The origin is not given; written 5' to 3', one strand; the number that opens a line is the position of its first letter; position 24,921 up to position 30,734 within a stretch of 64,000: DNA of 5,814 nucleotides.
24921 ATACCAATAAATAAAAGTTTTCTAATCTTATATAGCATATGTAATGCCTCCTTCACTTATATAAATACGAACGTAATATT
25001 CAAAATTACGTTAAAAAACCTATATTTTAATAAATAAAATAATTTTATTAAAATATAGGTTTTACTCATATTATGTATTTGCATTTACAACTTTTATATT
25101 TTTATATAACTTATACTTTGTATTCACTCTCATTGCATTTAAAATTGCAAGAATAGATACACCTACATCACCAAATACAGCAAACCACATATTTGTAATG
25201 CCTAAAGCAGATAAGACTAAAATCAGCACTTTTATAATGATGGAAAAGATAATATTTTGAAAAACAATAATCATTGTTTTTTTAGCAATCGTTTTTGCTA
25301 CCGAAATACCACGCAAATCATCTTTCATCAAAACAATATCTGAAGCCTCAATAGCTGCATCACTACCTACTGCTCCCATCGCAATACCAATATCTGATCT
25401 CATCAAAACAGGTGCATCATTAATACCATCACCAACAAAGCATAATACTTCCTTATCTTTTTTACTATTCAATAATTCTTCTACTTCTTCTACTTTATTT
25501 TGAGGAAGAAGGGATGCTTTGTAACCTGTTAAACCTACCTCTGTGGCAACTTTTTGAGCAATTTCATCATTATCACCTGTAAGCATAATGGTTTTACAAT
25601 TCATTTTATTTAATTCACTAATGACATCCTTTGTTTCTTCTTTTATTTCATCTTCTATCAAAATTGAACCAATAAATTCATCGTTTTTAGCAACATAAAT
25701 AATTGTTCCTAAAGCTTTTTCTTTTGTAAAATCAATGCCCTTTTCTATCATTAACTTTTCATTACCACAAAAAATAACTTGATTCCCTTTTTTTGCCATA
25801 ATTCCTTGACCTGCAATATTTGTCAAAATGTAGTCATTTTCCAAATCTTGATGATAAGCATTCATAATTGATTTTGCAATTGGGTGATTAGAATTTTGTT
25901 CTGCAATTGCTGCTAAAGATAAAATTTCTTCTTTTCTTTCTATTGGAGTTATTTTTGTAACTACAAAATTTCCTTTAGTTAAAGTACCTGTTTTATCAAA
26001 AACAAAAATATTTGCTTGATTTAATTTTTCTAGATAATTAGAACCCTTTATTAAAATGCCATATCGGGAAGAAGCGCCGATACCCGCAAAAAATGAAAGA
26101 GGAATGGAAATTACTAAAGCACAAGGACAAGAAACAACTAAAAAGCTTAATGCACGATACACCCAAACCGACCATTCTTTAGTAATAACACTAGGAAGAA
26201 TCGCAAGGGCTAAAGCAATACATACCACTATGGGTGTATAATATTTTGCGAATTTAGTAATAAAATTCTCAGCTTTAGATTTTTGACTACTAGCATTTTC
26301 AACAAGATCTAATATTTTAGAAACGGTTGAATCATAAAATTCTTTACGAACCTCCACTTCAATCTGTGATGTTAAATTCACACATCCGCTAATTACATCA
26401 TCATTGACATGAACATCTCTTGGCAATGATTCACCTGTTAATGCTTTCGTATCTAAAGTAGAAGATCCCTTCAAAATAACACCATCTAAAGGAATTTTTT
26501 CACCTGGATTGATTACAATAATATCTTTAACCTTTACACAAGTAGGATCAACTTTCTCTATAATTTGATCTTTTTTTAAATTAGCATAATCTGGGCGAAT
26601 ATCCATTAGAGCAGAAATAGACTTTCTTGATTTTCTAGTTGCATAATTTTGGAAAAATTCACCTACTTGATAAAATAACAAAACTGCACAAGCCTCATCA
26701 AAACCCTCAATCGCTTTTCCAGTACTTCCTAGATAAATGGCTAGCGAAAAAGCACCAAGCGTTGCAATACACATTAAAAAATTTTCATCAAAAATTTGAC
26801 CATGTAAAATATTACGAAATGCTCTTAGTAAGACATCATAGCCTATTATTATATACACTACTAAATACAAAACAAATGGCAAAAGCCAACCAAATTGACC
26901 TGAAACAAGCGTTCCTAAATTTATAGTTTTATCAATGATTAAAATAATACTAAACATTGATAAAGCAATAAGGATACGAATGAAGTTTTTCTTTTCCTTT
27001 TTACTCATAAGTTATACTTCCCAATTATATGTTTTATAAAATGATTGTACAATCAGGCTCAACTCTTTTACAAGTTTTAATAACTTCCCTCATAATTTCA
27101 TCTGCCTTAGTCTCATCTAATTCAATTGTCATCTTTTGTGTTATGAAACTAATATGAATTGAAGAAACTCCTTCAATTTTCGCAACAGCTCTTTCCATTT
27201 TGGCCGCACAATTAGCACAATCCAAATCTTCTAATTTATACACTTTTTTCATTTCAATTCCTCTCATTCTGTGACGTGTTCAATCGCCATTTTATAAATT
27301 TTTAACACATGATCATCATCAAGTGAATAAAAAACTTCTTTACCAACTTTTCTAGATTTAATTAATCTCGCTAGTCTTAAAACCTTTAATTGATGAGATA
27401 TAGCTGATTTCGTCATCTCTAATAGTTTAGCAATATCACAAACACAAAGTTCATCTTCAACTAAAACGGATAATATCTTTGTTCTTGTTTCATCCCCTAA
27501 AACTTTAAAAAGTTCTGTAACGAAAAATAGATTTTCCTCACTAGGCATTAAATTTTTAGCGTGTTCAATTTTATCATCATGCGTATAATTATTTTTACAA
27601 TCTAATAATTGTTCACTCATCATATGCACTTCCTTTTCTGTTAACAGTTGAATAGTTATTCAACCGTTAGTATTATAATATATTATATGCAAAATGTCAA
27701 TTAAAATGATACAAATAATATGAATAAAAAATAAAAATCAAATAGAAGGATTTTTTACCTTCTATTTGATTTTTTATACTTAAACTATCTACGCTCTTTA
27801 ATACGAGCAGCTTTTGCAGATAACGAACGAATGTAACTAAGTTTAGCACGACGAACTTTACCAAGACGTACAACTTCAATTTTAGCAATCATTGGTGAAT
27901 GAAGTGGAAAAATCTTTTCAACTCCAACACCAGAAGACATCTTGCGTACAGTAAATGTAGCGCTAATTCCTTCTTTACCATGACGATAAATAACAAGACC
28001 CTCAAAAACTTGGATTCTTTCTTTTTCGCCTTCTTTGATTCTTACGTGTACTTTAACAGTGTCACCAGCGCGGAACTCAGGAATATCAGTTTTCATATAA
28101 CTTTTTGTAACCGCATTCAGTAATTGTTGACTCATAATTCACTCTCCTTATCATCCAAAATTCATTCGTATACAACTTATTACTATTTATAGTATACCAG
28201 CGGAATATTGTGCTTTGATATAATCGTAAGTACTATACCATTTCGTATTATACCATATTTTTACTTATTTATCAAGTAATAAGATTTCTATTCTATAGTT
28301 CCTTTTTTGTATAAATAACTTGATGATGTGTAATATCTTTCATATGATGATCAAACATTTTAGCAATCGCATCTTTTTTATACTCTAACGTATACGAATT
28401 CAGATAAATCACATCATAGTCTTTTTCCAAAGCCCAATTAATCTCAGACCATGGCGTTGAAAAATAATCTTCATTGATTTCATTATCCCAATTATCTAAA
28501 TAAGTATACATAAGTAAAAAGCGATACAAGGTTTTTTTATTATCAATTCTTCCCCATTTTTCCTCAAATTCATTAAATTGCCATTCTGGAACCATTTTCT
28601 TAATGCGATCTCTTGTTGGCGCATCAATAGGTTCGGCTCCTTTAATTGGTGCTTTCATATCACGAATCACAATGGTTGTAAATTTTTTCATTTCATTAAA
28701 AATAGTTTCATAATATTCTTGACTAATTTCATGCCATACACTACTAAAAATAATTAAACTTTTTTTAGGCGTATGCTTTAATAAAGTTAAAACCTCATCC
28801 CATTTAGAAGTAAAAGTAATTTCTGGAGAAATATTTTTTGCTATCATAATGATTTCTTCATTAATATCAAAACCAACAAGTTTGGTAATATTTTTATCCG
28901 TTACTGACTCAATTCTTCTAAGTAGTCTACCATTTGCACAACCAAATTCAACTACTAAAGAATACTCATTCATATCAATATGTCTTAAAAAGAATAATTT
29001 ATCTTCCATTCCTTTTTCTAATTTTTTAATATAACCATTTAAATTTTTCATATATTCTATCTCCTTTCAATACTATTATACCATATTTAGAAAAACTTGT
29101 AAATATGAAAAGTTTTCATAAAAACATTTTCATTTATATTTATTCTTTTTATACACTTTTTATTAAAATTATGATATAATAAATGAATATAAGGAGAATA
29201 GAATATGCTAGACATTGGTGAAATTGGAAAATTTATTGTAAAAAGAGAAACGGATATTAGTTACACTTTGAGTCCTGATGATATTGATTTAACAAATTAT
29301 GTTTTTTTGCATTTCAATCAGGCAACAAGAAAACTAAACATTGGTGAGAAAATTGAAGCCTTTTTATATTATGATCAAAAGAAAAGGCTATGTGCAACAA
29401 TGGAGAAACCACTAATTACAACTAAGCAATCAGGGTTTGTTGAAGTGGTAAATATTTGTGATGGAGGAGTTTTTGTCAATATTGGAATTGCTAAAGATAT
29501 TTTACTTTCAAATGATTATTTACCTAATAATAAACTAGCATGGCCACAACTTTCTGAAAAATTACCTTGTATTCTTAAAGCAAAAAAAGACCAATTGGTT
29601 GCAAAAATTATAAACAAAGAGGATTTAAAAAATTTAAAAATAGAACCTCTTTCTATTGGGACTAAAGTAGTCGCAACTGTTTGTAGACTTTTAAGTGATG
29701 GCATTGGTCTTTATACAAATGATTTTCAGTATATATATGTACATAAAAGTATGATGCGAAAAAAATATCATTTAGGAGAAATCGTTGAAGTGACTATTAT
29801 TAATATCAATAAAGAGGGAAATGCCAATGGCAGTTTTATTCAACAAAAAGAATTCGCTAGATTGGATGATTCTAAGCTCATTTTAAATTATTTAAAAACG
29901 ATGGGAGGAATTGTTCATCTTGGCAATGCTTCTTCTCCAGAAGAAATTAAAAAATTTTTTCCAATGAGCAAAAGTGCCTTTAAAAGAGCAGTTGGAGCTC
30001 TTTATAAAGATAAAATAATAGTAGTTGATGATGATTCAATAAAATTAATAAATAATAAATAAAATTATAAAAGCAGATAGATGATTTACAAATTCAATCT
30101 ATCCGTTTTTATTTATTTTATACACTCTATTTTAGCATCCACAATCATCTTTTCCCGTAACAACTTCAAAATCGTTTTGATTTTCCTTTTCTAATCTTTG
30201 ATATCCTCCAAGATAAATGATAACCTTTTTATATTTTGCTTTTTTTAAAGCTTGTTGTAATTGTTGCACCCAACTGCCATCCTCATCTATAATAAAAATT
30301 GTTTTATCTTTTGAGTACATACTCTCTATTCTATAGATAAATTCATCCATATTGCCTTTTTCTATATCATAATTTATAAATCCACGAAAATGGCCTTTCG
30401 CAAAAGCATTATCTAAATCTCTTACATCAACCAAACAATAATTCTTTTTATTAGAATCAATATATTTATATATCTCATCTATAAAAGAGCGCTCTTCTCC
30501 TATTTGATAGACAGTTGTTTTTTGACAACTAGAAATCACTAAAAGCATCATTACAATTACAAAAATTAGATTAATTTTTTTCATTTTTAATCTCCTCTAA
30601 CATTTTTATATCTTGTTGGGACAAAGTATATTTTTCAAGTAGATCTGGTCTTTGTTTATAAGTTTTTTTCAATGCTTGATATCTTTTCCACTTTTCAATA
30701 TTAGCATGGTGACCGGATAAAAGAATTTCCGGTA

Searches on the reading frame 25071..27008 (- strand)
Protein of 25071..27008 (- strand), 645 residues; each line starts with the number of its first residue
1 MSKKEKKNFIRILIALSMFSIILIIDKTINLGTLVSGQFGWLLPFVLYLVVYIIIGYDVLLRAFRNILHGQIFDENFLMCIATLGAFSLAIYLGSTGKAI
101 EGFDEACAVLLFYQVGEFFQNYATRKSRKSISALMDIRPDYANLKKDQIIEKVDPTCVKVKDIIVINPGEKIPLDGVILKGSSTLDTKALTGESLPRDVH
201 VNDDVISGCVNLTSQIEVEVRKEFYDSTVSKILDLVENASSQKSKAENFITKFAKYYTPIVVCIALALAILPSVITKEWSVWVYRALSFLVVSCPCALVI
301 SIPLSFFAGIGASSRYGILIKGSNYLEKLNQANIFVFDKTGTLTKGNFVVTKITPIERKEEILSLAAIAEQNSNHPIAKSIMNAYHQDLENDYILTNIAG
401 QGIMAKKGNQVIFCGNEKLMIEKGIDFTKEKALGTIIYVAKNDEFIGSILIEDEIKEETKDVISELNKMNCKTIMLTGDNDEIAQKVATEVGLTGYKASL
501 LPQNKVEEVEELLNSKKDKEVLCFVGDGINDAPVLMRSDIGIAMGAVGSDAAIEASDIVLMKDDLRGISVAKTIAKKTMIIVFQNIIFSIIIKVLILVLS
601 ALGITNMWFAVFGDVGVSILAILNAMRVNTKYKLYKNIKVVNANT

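Call 3: search_protein_families(library=pfam, proteins=[window:25071-27008:-])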
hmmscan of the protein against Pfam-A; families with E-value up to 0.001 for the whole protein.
window:25071-27008:- (645 aa): 2 families
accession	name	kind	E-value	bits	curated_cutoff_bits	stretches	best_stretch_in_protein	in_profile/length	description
PF00122.25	E1-E2_ATPase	-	2.9e-47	161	28.1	1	138-314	3-179/181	E1-E2 ATPase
PF00702.32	Hydrolase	-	2e-28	100.5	26.4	1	334-535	3-187/191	haloacid dehalogenase-like hydrolase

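Call 4: search_protein_families(library=ncbifam, proteins=[window:25071-27008:-])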
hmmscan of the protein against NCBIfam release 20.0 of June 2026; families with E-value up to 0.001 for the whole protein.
window:25071-27008:- (645 aa): 21 families
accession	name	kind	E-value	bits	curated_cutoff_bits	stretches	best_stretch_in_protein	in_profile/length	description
TIGR01525.1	ATPase-IB_hvy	subfamily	3.3e-163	544.5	346.25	1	76-628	2-560/560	heavy metal translocating P-type ATPase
TIGR01512.1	ATPase-IB2_Cd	subfamily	1.2e-147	492.6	313.5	1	99-628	14-492/494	cadmium family heavy metal-translocating P-type ATPase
NF008262.1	PRK11033.1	equivalog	5.3e-137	458.3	1005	1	43-628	146-727/731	zinc/cadmium/mercury/lead-transporting ATPase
NF033775.1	P_type_ZntA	exception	9.4e-126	420.9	1240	1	48-629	156-729/732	Zn(II)/Cd(II)/Pb(II) translocating P-type ATPase ZntA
TIGR01511.1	ATPase-IB1_Cu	subfamily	5.7e-117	391.8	397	1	56-607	2-514/542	copper-translocating P-type ATPase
NF007952.0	PRK10671.1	equivalog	5.3e-79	266.4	1316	1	38-599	220-795/838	copper-exporting P-type ATPase CopA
TIGR01494.1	ATPase_P-type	subfamily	1.7e-77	260.9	62.3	1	109-611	5-472/478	HAD-IC family P-type ATPase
TIGR01647.1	ATPase-IIIA_H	equivalog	2e-40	138.7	615.5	2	107-387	62-345/755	plasma-membrane proton-efflux P-type ATPase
TIGR01497.1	kdpB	equivalog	3.8e-40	137.6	527.9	1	78-591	37-579/675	potassium-transporting ATPase subunit KdpB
NF010609.0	PRK14010.1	equivalog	7e-39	133.6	1323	1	142-590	107-573/673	K(+)-transporting ATPase subunit B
TIGR01517.1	ATPase-IIB_Ca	equivalog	1.9e-26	92.5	507.05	2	445-602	535-709/882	calcium-translocating P-type ATPase, PMCA-type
TIGR01522.1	ATPase-IIA2_Ca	equivalog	2.1e-25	88.7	798.3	2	502-579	573-647/854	calcium-transporting P-type ATPase, PMR1-type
TIGR01523.1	ATPase-IID_K-Na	equivalog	1.1e-23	82.8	645.05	1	501-598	676-773/997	potassium/sodium efflux P-type ATPase, fungal-type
TIGR01657.1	P-ATPase-V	hypoth_equivalog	6.6e-23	80.2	618.25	3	442-507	646-711/1055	ATP13A2 family polyamine export P-type ATPase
TIGR01116.1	ATPase-IIA1_Ca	equivalog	2.3e-22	78.9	703.4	1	408-573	417-596/799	calcium-translocating P-type ATPase, SERCA-type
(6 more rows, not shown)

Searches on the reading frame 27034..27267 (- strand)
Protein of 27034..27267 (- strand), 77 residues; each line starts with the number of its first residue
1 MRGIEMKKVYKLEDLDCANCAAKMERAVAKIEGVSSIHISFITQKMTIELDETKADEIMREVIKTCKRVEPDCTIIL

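Call 3: search_protein_families(library=pfam, proteins=[window:27034-27267:-])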
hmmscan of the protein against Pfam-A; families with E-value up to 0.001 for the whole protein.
window:27034-27267:- (77 aa): 1 family
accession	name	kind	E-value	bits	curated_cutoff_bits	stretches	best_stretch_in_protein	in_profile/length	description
PF00403.32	HMA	-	3.2e-12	47.1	24.8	1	10-64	2-54/62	Heavy-metal-associated domain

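Call 4: search_protein_families(library=ncbifam, proteins=[window:27034-27267:-])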
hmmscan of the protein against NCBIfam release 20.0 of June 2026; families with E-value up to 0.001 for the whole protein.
window:27034-27267:- (77 aa): 12 families
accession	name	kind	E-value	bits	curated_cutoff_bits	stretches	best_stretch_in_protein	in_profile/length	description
NF008262.1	PRK11033.1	equivalog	1.1e-10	40.7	1005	1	6-66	41-101/731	zinc/cadmium/mercury/lead-transporting ATPase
NF033775.1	P_type_ZntA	exception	5.2e-09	35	1240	1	9-65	51-107/732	Zn(II)/Cd(II)/Pb(II) translocating P-type ATPase ZntA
TIGR00003.1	TIGR00003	subfamily_domain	7.1e-09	35.8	62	1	10-58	4-54/66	copper ion binding protein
NF033794.2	chaper_CopZ_Eh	exception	3.5e-07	30.3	95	1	7-60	1-56/68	copper chaperone CopZ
NF041115.1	UxxU_metal_bind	equivalog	5e-07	29.8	95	1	9-58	7-58/74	metal-binding (seleno)protein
NF033781.1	chaper_CopP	exception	5.2e-07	29.7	112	1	8-63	2-57/65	copper-binding metallochaperone CopP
NF033556.1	MerTP_fusion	equivalog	1.3e-06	28.2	180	1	9-59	123-175/186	mercuric transport protein MerTP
NF033795.1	chaper_CopZ_Bs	exception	4.8e-06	26.7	91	1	9-61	3-56/66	copper chaperone CopZ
TIGR02052.1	MerP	equivalog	3.9e-05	24.1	92.55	1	14-56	31-73/92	mercury resistance system periplasmic binding protein MerP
NF045683.1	MerT_CopZ_Se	exception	4e-05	23.2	375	1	10-58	166-214/235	MerT/CopZ fusion-like heavy metal transport selenoprotein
NF010311.1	PRK13748.1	subfamily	0.00011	21.2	600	1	11-64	4-57/560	mercury(II) reductase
NF047957.1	CopZ_AFE_1862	equivalog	0.0002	21.7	85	1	12-50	5-43/62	CopZ family metallochaperone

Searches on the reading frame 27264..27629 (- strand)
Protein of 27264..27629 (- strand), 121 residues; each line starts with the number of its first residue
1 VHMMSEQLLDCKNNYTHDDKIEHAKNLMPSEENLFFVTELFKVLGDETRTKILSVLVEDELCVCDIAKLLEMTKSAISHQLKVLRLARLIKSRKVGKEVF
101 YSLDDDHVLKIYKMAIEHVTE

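Call 3: search_protein_families(library=pfam, proteins=[window:27264-27629:-])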
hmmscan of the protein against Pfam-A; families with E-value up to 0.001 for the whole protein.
window:27264-27629:- (121 aa): 3 families
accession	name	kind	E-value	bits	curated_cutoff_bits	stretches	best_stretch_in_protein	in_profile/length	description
PF01022.26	HTH_5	-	6.7e-16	58.3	22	1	46-92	1-47/47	Bacterial regulatory protein, arsR family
PF12840.13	HTH_20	-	9.7e-06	25.9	27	1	44-93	1-51/51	Helix-turn-helix domain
PF13601.12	HTH_34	-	0.00014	22.4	27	1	49-95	2-49/80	Winged helix DNA-binding domain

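Call 4: search_protein_families(library=ncbifam, proteins=[window:27264-27629:-])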
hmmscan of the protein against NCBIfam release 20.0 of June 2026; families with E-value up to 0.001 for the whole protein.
window:27264-27629:- (121 aa): 12 families
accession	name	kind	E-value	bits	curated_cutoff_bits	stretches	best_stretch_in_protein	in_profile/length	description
NF033788.1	HTH_metalloreg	subfamily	9.2e-29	99.1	55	1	38-111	2-76/77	metalloregulator ArsR/SmtB family transcription factor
NF033789.1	repress_SdpR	subfamily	7.7e-17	61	100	1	41-105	2-66/79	autorepressor SdpR family transcription factor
NF007528.0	PRK10141.1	subfamily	1.6e-14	53.8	97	1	38-104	7-74/117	metalloregulator ArsR/SmtB family transcription factor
NF040642.1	sulf_sens_BigR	equivalog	9.2e-12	44.9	155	1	37-110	10-83/95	sulfite-sensing transcriptional repressor BigR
NF045707.1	Dbac_1936_reg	equivalog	2.1e-11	43.7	115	1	33-113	3-83/99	ArsR/SmtB-type metalloregulator TsoR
NF041413.1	ArsR_Rv2640c_fam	equivalog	2.2e-11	44.2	155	1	40-108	35-106/118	Rv2640c family ArsR-like transcriptional regulator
NF047906.1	CdPbTransRegCmtR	equivalog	4.8e-10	39.3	150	1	35-112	9-86/104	Cd(II)/Pb(II)-sensing metalloregulatory transcriptional regulator CmtR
NF052532.1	TransRegPagRBaca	equivalog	1.1e-07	31.9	170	1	38-114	18-94/99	transcriptional repressor PagR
NF053755.1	MsvR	equivalog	2.2e-06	27.6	220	1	39-94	5-60/236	transcriptional factor MsvR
NF053602.1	Phr_regulator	exception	8.4e-06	25.5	320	1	39-93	4-58/191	heat shock transcription regulator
TIGR01884.1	cas_HTH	subfamily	0.00033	20.1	60.2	1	46-104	141-199/202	CRISPR-associated CARF protein Csa3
NF038251.1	AdcR_fam_Zn_TF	equivalog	0.00071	19.8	175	1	47-104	36-96/143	zinc-dependent MarR family transcriptional regulator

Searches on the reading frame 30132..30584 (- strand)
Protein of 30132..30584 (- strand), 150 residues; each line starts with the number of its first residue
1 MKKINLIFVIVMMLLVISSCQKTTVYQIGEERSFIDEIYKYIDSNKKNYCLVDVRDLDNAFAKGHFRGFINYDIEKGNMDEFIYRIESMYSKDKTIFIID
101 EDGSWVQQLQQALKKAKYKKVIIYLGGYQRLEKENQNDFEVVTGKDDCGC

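Call 3: search_protein_families(library=pfam, proteins=[window:30132-30584:-])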
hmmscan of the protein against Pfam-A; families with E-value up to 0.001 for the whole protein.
window:30132-30584:- (150 aa): 1 family
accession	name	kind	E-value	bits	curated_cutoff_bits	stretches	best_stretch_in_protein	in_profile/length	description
PF00581.25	Rhodanese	-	1.7e-12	48.1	22.2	1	37-131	4-99/102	Rhodanese-like domain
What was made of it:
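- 30132..30584 (-): Rhodanese-domain gene, last gene of the unit. An N-terminal signal peptide and lipobox were seen by eye. Call 3: PF00581, 48 bits.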

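Call 4: search_protein_families(library=ncbifam, proteins=[window:30132-30584:-])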
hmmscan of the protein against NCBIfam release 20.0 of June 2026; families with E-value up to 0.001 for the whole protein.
window:30132-30584:- (150 aa): 1 family
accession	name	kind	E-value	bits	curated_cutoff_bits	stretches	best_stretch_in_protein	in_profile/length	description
NF006444.0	PRK08762.1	equivalog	0.00019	20.2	449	1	43-136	24-112/387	molybdopterin-synthase adenylyltransferase MoeB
